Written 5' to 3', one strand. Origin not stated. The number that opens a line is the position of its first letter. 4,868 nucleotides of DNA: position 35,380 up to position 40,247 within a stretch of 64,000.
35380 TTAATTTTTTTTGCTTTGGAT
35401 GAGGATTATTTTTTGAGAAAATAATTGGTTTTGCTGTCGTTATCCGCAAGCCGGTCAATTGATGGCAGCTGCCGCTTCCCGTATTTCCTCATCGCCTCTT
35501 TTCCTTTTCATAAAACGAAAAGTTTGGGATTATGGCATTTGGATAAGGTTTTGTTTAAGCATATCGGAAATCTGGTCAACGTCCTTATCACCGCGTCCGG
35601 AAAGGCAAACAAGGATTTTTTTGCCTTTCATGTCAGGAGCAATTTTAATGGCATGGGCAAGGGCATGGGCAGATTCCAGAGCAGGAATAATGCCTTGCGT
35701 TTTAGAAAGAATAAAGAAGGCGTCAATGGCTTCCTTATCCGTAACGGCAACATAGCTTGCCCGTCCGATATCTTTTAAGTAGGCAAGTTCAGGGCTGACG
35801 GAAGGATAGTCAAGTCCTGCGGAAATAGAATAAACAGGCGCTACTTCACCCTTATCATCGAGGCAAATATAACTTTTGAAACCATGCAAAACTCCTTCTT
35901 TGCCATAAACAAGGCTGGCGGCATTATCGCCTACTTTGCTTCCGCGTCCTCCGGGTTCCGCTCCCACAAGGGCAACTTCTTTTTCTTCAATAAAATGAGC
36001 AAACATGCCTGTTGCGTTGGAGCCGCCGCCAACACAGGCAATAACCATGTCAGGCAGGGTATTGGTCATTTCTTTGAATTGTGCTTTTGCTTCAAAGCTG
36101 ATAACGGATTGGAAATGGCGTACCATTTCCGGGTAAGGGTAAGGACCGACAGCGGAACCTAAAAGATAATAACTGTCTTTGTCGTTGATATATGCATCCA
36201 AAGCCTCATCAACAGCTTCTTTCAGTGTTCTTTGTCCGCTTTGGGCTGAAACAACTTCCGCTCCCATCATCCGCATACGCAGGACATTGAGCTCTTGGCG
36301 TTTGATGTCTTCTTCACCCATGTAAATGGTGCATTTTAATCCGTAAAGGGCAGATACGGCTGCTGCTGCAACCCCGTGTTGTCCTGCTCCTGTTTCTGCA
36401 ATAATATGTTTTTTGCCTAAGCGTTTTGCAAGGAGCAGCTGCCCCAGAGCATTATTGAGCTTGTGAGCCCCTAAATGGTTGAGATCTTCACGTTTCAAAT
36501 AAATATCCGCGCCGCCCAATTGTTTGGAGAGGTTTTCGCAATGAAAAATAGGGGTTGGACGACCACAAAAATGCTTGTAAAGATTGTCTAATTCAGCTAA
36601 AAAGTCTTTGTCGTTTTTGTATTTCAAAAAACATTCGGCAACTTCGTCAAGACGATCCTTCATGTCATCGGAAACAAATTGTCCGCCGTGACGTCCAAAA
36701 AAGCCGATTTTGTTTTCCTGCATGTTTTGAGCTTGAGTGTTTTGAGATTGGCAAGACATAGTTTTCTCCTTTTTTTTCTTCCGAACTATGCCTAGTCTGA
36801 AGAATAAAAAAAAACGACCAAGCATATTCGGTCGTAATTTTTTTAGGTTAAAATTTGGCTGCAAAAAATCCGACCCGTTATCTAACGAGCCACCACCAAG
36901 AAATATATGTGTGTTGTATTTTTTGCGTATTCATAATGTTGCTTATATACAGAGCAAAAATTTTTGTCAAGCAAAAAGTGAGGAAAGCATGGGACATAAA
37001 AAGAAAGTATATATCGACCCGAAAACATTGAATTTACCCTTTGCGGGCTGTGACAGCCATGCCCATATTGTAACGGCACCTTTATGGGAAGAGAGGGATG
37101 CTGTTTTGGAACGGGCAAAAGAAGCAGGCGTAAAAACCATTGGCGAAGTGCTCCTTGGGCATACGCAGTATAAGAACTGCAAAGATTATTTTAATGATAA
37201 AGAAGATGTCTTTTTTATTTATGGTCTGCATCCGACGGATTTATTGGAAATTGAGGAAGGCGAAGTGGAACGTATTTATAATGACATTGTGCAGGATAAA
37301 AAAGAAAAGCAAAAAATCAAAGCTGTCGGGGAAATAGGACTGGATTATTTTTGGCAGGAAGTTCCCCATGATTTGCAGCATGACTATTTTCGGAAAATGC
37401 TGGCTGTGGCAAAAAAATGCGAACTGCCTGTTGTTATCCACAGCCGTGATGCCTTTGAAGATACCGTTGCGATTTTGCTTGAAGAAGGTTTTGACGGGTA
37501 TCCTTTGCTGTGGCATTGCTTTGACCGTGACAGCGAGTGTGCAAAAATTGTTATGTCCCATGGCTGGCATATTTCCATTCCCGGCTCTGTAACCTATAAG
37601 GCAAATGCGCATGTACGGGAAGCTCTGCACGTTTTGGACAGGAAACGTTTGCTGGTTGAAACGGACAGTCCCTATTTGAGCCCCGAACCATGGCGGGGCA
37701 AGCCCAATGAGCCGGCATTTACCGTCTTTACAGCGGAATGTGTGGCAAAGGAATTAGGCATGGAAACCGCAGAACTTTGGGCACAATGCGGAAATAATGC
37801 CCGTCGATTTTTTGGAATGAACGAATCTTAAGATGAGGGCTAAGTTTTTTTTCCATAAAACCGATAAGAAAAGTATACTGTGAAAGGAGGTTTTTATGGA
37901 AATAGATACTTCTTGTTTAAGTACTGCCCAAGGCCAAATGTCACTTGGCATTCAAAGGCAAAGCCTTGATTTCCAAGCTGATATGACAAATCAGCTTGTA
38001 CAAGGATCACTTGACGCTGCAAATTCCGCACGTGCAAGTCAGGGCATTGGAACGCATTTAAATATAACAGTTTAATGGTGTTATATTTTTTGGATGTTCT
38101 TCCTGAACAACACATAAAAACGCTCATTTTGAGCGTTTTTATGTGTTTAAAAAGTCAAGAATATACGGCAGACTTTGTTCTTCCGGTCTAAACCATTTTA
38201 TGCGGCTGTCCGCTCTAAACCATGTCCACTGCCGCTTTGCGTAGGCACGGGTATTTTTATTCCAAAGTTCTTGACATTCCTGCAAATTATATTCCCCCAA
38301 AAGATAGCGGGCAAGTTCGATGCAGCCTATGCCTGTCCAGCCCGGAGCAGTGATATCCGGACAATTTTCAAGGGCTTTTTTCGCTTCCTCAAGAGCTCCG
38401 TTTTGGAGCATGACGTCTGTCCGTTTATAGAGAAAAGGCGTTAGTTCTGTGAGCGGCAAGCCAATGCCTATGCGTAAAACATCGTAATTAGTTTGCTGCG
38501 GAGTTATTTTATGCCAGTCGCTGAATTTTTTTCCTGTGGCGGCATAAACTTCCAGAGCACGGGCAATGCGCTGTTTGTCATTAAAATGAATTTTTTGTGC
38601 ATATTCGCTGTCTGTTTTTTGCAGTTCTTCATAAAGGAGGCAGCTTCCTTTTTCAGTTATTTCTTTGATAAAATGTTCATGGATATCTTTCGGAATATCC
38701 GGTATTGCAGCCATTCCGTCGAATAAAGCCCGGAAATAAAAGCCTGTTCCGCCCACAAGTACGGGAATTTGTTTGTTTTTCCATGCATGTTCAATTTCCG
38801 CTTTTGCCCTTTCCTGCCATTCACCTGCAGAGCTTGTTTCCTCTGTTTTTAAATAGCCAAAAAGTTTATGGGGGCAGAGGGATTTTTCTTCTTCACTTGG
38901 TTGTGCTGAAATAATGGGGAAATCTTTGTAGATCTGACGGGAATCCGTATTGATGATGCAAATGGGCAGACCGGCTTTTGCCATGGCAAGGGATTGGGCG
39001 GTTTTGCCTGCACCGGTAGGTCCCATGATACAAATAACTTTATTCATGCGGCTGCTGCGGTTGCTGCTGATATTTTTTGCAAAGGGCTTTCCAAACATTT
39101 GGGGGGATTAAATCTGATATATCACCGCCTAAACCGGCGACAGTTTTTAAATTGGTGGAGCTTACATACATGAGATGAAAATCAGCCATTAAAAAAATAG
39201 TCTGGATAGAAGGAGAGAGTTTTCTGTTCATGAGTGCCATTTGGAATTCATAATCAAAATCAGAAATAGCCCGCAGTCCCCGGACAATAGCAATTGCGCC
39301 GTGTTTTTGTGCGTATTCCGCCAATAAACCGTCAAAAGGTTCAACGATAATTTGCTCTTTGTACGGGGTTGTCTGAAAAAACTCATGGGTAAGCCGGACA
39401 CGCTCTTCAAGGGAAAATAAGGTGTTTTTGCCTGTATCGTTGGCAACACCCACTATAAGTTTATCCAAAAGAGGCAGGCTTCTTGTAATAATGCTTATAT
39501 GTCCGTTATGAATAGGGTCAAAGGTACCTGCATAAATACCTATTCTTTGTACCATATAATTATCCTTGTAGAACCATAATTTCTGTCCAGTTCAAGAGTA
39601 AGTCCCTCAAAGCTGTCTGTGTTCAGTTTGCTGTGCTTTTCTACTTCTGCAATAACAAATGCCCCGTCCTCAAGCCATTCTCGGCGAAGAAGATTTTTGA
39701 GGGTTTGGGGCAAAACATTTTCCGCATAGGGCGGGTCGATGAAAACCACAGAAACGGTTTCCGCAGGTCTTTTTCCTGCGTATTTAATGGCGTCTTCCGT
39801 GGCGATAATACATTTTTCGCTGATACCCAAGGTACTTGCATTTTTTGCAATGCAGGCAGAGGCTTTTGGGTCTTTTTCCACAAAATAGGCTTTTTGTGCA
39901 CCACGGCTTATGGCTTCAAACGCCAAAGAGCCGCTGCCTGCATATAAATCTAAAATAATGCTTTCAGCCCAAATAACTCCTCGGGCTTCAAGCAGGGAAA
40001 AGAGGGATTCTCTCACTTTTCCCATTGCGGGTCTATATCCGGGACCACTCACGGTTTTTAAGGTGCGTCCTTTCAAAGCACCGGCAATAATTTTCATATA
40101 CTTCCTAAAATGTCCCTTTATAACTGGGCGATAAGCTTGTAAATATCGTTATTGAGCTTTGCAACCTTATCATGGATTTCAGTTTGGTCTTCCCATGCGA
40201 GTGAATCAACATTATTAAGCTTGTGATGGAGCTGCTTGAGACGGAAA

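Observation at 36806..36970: Unannotated trpL-type attenuator: an 18-codon leader ORF with three tandem Trp codons plus terminator and antiterminator, upstream of trpB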

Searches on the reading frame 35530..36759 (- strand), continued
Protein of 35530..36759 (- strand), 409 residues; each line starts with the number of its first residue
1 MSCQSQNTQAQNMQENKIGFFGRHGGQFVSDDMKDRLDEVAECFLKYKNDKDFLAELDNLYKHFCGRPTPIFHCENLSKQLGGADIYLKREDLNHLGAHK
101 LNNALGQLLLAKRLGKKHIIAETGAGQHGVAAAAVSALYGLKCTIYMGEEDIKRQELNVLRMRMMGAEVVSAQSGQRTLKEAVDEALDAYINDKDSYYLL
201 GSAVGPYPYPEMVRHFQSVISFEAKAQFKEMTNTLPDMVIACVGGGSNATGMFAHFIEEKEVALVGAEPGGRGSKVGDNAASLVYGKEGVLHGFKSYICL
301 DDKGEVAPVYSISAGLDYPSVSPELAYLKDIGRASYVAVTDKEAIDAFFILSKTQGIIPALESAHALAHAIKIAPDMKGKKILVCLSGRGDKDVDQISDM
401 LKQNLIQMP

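Call 52: find_encoding_contigs(protein=P0115, flank=3000, max_places=1)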
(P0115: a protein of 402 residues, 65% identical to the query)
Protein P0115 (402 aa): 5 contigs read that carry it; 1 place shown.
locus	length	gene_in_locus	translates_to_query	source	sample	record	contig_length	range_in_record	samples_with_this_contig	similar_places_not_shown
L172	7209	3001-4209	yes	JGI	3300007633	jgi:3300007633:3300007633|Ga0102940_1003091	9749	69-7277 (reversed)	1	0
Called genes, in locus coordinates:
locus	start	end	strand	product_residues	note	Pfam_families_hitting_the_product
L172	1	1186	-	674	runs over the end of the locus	PF22745:Nlig-Ia, PF01653:DNA_ligase_aden, PF03120:OB_DNA_ligase, PF03119:DNA_ligase_ZBD, PF12826:HHH_2, PF14520:HHH_5 (weak), PF00633:HHH (weak), PF00533:BRCT, +1 more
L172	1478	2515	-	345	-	PF07885:Ion_trans_2, PF02254:TrkA_N, PF02080:TrkA_C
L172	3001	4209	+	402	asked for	PF00291:PALP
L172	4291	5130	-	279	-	PF09992:NAGPA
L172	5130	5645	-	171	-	PF04751:DarP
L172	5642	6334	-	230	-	PF03588:Leu_Phe_trans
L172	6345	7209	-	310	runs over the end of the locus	?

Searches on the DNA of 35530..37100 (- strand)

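Call 4: search_rna_families(source=window, start=36600, end=37100, threshold=evalue, max_evalue=10, show_alignments=3)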
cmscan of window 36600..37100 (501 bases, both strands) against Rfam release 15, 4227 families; matches with E-value up to 10: 13.
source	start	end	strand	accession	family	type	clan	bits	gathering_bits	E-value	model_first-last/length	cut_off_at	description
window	36736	36851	+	RF00121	MicC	Gene; sRNA;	-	20.8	90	1.2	1-123/123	no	MicC RNA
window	36757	36850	-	RF01054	preQ1-II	Cis-reg; riboswitch;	-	19.5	47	1.2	1-99/99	no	PreQ1-II (pre queuosine) riboswitch aptamer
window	36757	36844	+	RF01859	Phe_leader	Cis-reg; leader;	-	18.1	55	2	1-125/125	no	Phenylalanine leader peptide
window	36841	36977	+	RF01882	TUG1_1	Gene; lncRNA;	-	17.9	80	8.2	1-145/145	no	Taurine upregulated gene 1 conserved region 1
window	36702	36787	-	RF00348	snoR9_plant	Gene; snRNA; snoRNA; CD-box;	-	17.3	43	5.1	1-129/129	no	Small nucleolar RNA snoR9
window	36749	36846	-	RF00516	ylbH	Cis-reg; leader;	-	16.9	50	0.32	1-122/122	no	ylbH leader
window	36859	36926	-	RF00900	mir-255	Gene; miRNA;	-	16.2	50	5.4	1-59/59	no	mir-255 microRNA precursor family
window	36822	36962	-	RF04310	nqrA-II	Cis-reg;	-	15.7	55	4.9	1-174/174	no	nqrA-II ncRNA motif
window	36808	36841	-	RF00902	mir-791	Gene; miRNA;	-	15.4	70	4.3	1-86/86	no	mir-791 microRNA precursor family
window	36777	36835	-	RF00672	mir-190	Gene; miRNA;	CL00089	15.3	48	6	1-78/78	no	mir-190 microRNA precursor family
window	36788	36845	+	RF02063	STnc350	Gene; sRNA;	-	14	60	8.6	1-68/68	no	Salmonella enterica sRNA STnc350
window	36794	37003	+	RF02842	RefA1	Gene; sRNA;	-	12.3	94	4.7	1-222/222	no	Enterococcus sRNA A1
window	36809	36864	-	RF02901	AaHKsRNA41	Gene; sRNA;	-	12.2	97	2.8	1-187/187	no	Aggregatibacter sRNA 41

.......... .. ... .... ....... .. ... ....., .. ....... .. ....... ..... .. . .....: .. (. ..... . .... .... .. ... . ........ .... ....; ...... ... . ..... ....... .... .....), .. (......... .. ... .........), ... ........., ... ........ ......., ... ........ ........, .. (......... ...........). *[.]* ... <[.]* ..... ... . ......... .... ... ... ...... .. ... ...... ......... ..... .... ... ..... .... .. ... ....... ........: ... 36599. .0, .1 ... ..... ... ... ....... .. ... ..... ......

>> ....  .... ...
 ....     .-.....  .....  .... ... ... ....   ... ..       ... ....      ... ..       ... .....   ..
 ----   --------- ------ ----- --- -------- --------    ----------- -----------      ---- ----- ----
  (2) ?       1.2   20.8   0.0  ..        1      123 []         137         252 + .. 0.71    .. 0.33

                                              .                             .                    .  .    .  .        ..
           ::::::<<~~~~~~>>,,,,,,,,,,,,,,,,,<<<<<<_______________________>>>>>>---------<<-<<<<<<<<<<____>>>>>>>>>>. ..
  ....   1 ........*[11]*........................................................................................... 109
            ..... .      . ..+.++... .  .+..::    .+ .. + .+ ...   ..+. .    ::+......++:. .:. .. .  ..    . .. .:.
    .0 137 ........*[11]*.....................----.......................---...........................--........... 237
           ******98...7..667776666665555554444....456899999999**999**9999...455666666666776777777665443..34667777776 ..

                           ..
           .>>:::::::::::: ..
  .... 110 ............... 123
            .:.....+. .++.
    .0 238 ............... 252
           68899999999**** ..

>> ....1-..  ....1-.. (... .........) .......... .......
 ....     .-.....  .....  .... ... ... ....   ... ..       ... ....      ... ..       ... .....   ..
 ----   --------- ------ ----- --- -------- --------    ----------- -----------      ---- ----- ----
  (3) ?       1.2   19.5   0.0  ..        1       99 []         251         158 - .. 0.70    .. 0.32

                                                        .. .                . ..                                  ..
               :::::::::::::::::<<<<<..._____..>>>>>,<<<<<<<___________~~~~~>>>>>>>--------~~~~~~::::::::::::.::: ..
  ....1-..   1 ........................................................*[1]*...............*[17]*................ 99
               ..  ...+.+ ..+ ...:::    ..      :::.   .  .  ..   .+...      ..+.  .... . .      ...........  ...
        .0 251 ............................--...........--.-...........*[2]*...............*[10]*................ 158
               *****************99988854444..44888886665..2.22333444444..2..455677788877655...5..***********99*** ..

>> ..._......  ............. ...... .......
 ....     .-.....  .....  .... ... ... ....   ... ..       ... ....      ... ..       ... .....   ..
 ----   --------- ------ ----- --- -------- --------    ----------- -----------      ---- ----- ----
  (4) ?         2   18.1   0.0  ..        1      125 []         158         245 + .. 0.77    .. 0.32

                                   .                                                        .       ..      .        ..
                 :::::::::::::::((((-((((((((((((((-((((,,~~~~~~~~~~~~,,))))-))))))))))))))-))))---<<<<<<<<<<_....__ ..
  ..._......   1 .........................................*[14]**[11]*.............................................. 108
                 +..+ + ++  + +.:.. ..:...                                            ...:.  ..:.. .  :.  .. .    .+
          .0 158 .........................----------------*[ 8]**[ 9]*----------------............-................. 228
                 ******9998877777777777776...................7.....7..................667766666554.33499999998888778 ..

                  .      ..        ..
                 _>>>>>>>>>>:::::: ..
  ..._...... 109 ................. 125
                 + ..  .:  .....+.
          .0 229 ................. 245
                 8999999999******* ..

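Call 48: search_rna_families(sources=[L001, L002, L003, L004, L005, L161, L162, L163, L165, L166, L167, L169, L170, L171], threshold=gathering)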
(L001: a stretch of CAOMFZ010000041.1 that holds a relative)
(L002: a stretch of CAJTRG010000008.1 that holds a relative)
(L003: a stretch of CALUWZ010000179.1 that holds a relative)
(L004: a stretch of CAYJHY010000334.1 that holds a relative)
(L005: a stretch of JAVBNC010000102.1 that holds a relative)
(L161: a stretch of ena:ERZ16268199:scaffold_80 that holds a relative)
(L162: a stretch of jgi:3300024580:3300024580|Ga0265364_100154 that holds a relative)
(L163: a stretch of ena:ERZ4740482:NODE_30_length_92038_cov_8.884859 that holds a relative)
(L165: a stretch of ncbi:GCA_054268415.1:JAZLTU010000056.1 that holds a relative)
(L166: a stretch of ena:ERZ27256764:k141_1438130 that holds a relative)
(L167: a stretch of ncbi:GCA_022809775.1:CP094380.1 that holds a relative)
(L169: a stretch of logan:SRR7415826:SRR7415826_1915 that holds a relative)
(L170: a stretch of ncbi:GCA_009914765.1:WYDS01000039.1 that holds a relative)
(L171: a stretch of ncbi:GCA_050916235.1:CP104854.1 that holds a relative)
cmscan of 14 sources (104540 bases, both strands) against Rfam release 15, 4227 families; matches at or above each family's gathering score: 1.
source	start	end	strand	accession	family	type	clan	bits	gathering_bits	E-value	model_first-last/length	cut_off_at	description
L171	6412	6485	+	RF00005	tRNA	Gene; tRNA;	CL00001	69.7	29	6e-13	1-71/71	no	tRNA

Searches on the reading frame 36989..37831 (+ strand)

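Call 7: search_protein_families(library=ncbifam, proteins=[window:36989-37831:+])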
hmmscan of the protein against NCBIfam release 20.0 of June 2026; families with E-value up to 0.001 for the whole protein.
window:36989-37831:+ (280 aa): 5 families
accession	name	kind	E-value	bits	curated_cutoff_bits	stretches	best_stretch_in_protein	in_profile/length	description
TIGR00010.1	TIGR00010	subfamily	7.6e-66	222.1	206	1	21-276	2-252/253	YchF/TatD family DNA exonuclease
NF008075.0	PRK10812.1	equivalog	3.6e-43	147.7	438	1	22-278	5-257/265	metal-dependent hydrolase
NF007745.0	PRK10425.1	equivalog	3.1e-28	98.7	395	1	32-277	13-258/260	3'-5' ssDNA/RNA exonuclease TatD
NF008522.0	PRK11449.1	equivalog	2.9e-26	92.1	481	1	21-266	6-246/259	metal-dependent hydrolase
NF041926.1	QatD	equivalog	1.8e-14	53.5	230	1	22-272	1-237/239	Qat anti-phage system TatD family nuclease QatD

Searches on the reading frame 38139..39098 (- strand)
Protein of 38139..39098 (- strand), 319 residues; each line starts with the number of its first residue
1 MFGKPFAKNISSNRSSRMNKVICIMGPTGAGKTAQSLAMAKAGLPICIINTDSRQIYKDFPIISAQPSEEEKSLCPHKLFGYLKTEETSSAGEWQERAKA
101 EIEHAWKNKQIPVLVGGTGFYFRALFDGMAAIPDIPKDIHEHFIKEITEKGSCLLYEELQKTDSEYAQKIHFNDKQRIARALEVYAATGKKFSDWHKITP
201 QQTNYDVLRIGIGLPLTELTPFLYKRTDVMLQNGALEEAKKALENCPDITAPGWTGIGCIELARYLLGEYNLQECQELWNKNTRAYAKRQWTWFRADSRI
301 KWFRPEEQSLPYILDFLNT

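Call 7: search_protein_families(library=ncbifam, proteins=[window:38139-39098:-])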
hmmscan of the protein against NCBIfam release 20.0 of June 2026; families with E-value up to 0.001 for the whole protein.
window:38139-39098:- (319 aa): 1 family
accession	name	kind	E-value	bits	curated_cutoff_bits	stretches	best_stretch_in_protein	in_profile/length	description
TIGR00174.1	miaA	equivalog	1.7e-75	254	148.65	1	21-307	1-287/288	tRNA (adenosine(37)-N6)-dimethylallyltransferase MiaA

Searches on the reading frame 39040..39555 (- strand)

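Call 7: search_protein_families(library=ncbifam, proteins=[window:39040-39555:-])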
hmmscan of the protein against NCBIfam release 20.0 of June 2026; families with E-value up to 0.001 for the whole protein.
window:39040-39555:- (171 aa): 16 families
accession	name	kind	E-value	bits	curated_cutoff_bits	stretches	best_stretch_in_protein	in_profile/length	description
TIGR01510.1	coaD_prev_kdtB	equivalog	4.7e-50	169.6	103.3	1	6-161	2-154/155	pantetheine-phosphate adenylyltransferase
TIGR00125.1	cyt_tran_rel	domain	2.6e-14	53.1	27.7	1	5-56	1-56/65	adenylyltransferase/cytidyltransferase family protein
NF000840.1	PRK00071.1-3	equivalog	4e-08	33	150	1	3-25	6-28/201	nicotinate-nucleotide adenylyltransferase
TIGR01526.1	nadR_NMN_Atrans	equivalog_domain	5.5e-08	32.4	341.15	1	4-62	2-63/325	nicotinamide-nucleotide adenylyltransferase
NF005519.0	PRK07152.1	equivalog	1e-06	28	315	1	3-30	1-28/361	nicotinate-nucleotide adenylyltransferase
TIGR00482.1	TIGR00482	equivalog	1.1e-06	28.9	112.45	1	7-64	1-63/194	nicotinate (nicotinamide) nucleotide adenylyltransferase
NF001985.0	PRK00777.1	subfamily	1.6e-06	28.3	104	1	9-73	10-79/157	pantetheine-phosphate adenylyltransferase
NF000839.0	PRK00071.1-1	equivalog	2.2e-06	27.7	187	1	5-25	8-28/219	nicotinate-nucleotide adenylyltransferase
NF005410.0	PRK06973.1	equivalog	1.4e-05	24.4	214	1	3-31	22-50/243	nicotinate-nucleotide adenylyltransferase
NF002243.0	PRK01153.1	subfamily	2e-05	24.2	127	1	6-56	3-56/175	nicotinamide-nucleotide adenylyltransferase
TIGR01527.1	arch_NMN_Atrans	equivalog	5.9e-05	22.7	181.2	1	6-56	2-55/167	nicotinamide-nucleotide adenylyltransferase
TIGR02199.1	rfaE_dom_II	equivalog_domain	6.2e-05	22.9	181.5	1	3-42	11-50/144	D-glycero-beta-D-manno-heptose 1-phosphate adenylyltransferase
NF000841.0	PRK00071.1-4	equivalog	0.00012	21.9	197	0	3-24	7-28/194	nicotinate-nucleotide adenylyltransferase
NF005988.0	PRK08099.1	equivalog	0.00014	21.1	201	1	3-48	64-109/411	multifunctional transcriptional regulator/nicotinamide-nucleotide adenylyltransferase/ribosylnicotinamide kinase NadR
TIGR01518.1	g3p_cytidyltrns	equivalog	0.00059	20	165.4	1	8-41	3-36/125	glycerol-3-phosphate cytidylyltransferase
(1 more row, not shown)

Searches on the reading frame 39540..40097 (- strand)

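Call 7: search_protein_families(library=ncbifam, proteins=[window:39540-40097:-])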
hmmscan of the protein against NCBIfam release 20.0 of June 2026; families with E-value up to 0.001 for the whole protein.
window:39540-40097:- (185 aa): 7 families
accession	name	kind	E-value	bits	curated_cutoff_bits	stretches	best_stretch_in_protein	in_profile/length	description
TIGR00095.1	TIGR00095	equivalog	1.2e-40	139.3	117.5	1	2-181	13-190/194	16S rRNA (guanine(966)-N(2))-methyltransferase RsmD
NF008157.0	PRK10909.1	equivalog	1.4e-28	100.1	302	1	2-158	14-165/199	16S rRNA (guanine(966)-N(2))-methyltransferase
TIGR02469.1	CbiT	equivalog_domain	4.7e-06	26.9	78.3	1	44-120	19-94/124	precorrin-6Y C5,15-methyltransferase (decarboxylating) subunit CbiT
TIGR03534.1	RF_mod_PrmC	equivalog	2.5e-05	23.9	199.1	1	47-135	91-177/253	peptide chain release factor N(5)-glutamine methyltransferase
NF001556.0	PRK00377.1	equivalog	0.00022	21.1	238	1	42-106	38-104/198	cobalt-precorrin-6Y C(15)-methyltransferase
NF047853.1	tRm6a37MtseTrmN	equivalog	0.00048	19.9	350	1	35-127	34-127/244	tRNA(1)(Val) (adenine(37)-N(6))-methyltransferase TrmN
NF001790.0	PRK00517.3-3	equivalog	0.00083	18.8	269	1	48-107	126-185/262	50S ribosomal protein L11 methyltransferase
